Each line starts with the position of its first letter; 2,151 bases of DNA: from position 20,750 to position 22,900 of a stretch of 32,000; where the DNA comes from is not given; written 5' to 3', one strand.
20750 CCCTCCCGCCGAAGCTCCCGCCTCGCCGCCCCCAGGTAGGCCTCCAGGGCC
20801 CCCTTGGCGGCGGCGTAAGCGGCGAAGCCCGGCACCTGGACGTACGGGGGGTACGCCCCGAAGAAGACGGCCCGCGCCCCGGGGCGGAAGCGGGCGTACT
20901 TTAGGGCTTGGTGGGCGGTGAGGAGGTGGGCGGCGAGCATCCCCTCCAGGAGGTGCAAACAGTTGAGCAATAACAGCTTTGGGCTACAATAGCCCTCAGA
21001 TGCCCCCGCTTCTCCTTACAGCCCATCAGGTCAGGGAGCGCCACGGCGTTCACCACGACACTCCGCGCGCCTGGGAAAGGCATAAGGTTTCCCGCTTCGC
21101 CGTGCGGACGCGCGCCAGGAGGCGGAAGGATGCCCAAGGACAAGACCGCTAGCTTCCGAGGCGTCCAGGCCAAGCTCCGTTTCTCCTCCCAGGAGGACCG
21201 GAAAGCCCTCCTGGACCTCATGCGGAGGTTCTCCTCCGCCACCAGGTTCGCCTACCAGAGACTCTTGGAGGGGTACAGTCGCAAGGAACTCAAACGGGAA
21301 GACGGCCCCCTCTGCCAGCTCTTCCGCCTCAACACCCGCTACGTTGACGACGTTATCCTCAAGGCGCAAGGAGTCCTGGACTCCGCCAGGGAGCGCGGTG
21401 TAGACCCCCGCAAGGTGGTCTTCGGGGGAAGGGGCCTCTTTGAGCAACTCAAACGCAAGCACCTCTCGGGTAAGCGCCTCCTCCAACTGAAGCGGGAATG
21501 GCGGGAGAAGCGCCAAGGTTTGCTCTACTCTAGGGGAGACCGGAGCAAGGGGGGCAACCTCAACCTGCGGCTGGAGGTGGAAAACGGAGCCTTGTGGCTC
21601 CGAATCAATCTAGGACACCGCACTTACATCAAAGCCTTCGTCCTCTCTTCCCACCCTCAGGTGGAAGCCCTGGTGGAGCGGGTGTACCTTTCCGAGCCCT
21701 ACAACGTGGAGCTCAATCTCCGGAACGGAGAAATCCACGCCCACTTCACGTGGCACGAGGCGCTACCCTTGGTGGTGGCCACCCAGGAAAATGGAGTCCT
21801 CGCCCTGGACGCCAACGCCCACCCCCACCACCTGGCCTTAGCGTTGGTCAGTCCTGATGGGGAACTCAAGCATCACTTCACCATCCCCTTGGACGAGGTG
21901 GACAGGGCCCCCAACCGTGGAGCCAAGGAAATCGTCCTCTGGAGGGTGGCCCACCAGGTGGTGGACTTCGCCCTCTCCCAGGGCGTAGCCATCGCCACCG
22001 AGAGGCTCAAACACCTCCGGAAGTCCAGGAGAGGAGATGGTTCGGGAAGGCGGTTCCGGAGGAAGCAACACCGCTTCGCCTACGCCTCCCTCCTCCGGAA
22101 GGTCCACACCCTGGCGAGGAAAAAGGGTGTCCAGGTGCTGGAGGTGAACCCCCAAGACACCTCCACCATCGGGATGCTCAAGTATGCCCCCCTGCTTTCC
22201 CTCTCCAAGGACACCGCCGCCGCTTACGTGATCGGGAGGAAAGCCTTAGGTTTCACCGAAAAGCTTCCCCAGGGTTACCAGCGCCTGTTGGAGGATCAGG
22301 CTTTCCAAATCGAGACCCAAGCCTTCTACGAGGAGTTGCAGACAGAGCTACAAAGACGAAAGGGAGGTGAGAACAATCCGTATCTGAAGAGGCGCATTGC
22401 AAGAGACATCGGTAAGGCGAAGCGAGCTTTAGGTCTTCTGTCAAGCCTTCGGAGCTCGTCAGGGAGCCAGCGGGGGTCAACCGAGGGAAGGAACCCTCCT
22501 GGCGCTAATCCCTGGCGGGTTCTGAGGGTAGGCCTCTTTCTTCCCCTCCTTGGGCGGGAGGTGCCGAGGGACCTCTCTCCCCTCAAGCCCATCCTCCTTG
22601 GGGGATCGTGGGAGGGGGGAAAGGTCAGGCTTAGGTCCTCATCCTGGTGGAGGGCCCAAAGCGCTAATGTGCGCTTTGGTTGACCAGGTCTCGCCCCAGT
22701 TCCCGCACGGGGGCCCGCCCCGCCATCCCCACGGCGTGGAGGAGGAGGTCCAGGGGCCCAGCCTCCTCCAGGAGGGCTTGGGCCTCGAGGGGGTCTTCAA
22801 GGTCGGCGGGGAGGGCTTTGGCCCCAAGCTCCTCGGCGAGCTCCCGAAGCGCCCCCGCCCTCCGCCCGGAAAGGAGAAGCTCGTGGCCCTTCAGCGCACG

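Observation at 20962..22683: Zinc-ribbon-less TnpB-like RuvC protein on a 1.7-kb tnpA-less element that splits an SDR gene at a GTTGA repeat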

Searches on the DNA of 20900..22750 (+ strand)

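Call 20: search_dna_similar(query=window:20900-22750:+, collection=plasmids, mode=distant, max_rows=30)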
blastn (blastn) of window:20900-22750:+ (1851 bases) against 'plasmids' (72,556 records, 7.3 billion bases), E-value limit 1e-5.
Records with a match: 48; places in all: 73; records where one place covers at least 80% of the query: 25.
Best place of each record, by identity: 90-95% 1; 80-90% 10; 60-80% 37.
By first word of the organism name: Thermus 48.
By predicted mobility (MOB-suite, as given by PLSDB): non-mobilizable 48.
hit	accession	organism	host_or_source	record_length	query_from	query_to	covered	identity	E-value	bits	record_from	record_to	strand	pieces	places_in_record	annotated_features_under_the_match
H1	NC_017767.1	Thermus thermophilus HB8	-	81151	261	1831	85%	73.3%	0e+0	916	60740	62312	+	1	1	IS200/IS605 family accessory protein TnpB-related protein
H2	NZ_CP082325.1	Thermus thermophilus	cell culture,cheese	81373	261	1831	85%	73.3%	0e+0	916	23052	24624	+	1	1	IS200/IS605 family accessory protein TnpB-related protein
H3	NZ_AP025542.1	Thermus thermophilus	-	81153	261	1831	85%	73.3%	0e+0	916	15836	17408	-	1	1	IS200/IS605 family accessory protein TnpB-related protein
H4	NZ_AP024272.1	Thermus thermophilus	-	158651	261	1831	85%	73.3%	0e+0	911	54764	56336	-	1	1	IS200/IS605 family accessory protein TnpB-related protein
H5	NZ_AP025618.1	Thermus thermophilus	-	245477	261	1831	85%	72.8%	0e+0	892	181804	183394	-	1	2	IS200/IS605 family accessory protein TnpB-related protein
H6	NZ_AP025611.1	Thermus thermophilus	-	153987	261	1831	85%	72.7%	0e+0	863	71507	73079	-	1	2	IS200/IS605 family accessory protein TnpB-related protein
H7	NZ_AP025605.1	Thermus thermophilus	-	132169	261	1831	85%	72.3%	0e+0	859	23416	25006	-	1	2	IS200/IS605 family accessory protein TnpB-related protein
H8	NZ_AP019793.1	Thermus thermophilus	-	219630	261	1798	83%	73.8%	0e+0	927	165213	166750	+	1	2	IS200/IS605 family accessory protein TnpB-related protein | YbgA family protein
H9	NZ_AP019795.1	Thermus thermophilus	-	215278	261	1798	83%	73.8%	0e+0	927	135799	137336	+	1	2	IS200/IS605 family accessory protein TnpB-related protein | YbgA family protein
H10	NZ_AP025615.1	Thermus thermophilus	-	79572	261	1831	85%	72.1%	0e+0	849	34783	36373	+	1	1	IS200/IS605 family accessory protein TnpB-related protein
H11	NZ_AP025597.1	Thermus thermophilus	-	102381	276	1831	84%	72.8%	0e+0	885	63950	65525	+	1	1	IS200/IS605 family accessory protein TnpB-related protein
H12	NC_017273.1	Thermus thermophilus SG0.5JP17-16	-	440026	261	1789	83%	73.7%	0e+0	909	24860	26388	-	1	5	IS200/IS605 family accessory protein TnpB-related protein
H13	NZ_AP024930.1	Thermus thermophilus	-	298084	261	1798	82%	74.0%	0e+0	930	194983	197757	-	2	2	IS200/IS605 family accessory protein TnpB-related protein | IS3 family transposase | YbgA family protein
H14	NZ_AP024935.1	Thermus thermophilus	-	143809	261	1790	83%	73.4%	0e+0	885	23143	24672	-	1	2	IS200/IS605 family accessory protein TnpB-related protein | hypothetical protein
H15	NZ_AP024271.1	Thermus thermophilus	-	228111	276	1789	82%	73.9%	4e-161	920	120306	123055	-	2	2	type II toxin-antitoxin system VapC family toxin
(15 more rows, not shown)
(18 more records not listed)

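Call 21: get_annotated_region(hit=H1, flank=2500)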
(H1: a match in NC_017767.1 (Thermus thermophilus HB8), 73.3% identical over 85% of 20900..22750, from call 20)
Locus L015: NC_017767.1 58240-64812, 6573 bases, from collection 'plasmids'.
description: Thermus thermophilus HB8 plasmid pVV8, complete sequence
organism: Thermus thermophilus HB8 (NCBI taxid 300852)
taxonomy: Bacteria; Deinococcota; Deinococci; Thermales; Thermaceae; Thermus; Thermus thermophilus; Thermus thermophilus HB8
host: -; source: -; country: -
typing (MOB-suite, as given by PLSDB): non-mobilizable
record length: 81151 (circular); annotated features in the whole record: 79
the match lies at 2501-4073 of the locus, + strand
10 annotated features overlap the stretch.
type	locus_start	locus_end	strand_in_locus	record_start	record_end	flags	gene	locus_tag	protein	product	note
CDS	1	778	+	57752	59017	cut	tnpB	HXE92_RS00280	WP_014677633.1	IS607 family element RNA-guided endonuclease TnpB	-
CDS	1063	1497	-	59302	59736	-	-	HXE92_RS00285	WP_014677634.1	type II toxin-antitoxin system VapC family toxin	-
CDS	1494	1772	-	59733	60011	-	-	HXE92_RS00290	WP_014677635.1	type II toxin-antitoxin system prevent-host-death family antitoxin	GO:0008219 - cell death [Evidence IEA]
CDS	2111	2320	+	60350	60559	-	-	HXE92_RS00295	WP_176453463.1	hypothetical protein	-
CDS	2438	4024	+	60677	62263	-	-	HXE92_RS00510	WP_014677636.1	IS200/IS605 family accessory protein TnpB-related protein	GO:0006313 - DNA transposition [Evidence IEA]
CDS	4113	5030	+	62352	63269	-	-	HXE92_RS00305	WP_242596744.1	hypothetical protein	-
CDS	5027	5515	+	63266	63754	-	-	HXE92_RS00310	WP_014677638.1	hypothetical protein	-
CDS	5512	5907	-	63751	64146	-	-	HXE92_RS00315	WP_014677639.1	type II toxin-antitoxin system VapC family toxin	-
CDS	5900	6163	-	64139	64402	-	-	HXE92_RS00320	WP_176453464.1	AbrB/MazE/SpoVT family DNA-binding domain-containing protein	-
CDS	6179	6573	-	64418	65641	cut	-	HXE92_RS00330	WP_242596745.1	toprim domain-containing protein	-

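Call 88: build_rna_model(alignment_id=A10, structure=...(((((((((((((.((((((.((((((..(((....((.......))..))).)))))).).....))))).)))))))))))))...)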
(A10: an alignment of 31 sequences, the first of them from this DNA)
Model R1 built from alignment A10 (31 sequences, 91 columns); structure: as given.
model positions 91; base pairs 30; branch points 0; effective number of sequences 0.94; information 0.626 bits per position. Calibrated on 0.2 Mb of random sequence (short: E-values are rough).
structure used (alignment columns):
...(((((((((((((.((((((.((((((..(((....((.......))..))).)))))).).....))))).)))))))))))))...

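Call 89: search_with_rna_model(model_id=R1, sources=[L097, L098, L099, L101, L103, L104, L096], max_evalue=10, show_alignments=6, make_alignment=true)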
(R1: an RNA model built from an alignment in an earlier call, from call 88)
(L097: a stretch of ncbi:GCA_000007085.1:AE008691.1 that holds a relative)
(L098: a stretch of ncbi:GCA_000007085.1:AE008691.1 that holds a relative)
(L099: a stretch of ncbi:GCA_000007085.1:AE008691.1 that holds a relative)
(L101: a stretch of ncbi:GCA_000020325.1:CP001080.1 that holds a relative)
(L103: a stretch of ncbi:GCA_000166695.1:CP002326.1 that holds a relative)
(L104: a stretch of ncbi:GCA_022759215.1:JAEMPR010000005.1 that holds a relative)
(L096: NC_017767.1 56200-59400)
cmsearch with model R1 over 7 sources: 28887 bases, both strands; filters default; matches with E-value up to 10: 6.
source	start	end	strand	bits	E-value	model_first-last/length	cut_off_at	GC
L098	2756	2846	+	36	7.3e-07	1-91/91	no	0.44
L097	2756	2846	+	32.9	4.2e-06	1-91/91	no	0.47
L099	2756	2846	+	31.7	8.4e-06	1-91/91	no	0.47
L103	2768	2870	+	23.2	0.001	1-91/91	no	0.56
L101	2875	2904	+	14.4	0.15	29-58/91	no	0.5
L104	2459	2567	+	13.8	0.2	1-91/91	no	0.5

Alignment A11: 6 matches aligned to the model, 155 columns, each read 5' to 3' on its own strand. Consensus structure (alignment columns), stored with it:
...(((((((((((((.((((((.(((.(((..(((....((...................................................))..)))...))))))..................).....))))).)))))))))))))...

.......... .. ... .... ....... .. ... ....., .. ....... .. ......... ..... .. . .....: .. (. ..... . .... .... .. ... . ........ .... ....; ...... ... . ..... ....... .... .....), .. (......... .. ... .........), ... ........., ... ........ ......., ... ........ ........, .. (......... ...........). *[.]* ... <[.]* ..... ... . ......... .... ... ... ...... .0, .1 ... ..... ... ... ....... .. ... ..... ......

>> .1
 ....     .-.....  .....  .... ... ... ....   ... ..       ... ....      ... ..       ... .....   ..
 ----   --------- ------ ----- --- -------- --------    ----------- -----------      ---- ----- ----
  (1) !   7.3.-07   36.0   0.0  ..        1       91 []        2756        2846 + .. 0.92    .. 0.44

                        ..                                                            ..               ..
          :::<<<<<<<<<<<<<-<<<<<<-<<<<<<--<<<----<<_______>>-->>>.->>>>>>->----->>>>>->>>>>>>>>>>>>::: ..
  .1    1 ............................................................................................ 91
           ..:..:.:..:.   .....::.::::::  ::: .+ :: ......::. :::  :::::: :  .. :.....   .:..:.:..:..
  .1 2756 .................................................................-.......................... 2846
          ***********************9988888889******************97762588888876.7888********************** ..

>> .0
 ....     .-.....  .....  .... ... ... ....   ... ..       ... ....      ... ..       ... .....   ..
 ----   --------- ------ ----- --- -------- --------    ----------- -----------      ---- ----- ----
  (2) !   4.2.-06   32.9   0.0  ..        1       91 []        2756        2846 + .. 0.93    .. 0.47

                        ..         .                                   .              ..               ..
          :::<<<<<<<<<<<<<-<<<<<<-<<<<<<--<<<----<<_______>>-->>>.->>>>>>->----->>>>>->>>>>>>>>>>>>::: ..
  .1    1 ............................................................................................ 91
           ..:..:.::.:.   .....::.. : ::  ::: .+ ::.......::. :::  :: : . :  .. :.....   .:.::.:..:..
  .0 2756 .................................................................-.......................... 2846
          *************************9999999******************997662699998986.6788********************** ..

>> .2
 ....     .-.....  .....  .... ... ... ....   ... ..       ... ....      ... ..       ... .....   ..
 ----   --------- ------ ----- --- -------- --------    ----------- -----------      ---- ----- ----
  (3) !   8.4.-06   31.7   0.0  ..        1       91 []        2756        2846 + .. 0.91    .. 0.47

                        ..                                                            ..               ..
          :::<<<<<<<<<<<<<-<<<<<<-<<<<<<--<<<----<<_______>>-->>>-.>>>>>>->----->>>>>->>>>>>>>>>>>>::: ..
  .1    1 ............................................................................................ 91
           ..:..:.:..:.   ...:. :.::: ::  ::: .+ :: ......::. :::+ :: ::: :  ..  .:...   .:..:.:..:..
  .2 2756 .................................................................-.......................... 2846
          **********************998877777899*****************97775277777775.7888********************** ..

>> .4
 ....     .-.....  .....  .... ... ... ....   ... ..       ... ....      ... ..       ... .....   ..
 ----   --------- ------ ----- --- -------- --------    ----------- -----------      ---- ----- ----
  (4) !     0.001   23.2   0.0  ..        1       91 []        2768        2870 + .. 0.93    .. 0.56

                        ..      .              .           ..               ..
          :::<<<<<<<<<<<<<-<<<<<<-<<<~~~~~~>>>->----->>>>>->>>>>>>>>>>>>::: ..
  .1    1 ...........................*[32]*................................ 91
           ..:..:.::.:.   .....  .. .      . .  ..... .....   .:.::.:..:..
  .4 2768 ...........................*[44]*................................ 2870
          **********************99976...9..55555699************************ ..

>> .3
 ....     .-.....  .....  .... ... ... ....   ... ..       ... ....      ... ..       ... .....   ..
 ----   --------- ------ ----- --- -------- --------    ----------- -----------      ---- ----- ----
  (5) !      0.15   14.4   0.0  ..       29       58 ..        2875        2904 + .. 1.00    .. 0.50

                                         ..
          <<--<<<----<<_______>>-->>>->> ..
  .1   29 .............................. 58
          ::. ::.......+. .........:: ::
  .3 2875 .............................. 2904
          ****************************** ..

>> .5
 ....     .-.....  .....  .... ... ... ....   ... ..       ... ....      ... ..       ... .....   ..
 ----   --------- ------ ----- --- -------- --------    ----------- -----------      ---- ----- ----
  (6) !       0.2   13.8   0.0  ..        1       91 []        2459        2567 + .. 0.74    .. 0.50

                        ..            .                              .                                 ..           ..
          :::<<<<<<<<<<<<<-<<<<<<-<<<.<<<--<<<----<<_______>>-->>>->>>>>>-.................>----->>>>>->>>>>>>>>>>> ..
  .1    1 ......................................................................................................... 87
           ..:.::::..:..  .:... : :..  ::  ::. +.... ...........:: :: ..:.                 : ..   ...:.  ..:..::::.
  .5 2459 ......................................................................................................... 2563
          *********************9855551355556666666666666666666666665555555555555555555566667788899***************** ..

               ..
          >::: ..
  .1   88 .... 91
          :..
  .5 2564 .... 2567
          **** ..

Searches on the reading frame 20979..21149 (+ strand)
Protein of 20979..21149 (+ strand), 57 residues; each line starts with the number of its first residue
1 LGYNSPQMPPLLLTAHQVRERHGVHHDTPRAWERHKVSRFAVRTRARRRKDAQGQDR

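Call 65: search_protein_families(library=pfam, proteins=[window:20979-21149:+], max_evalue=0.01)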
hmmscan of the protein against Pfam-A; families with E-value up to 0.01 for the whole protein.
window:20979-21149:+ (57 aa): 0 families
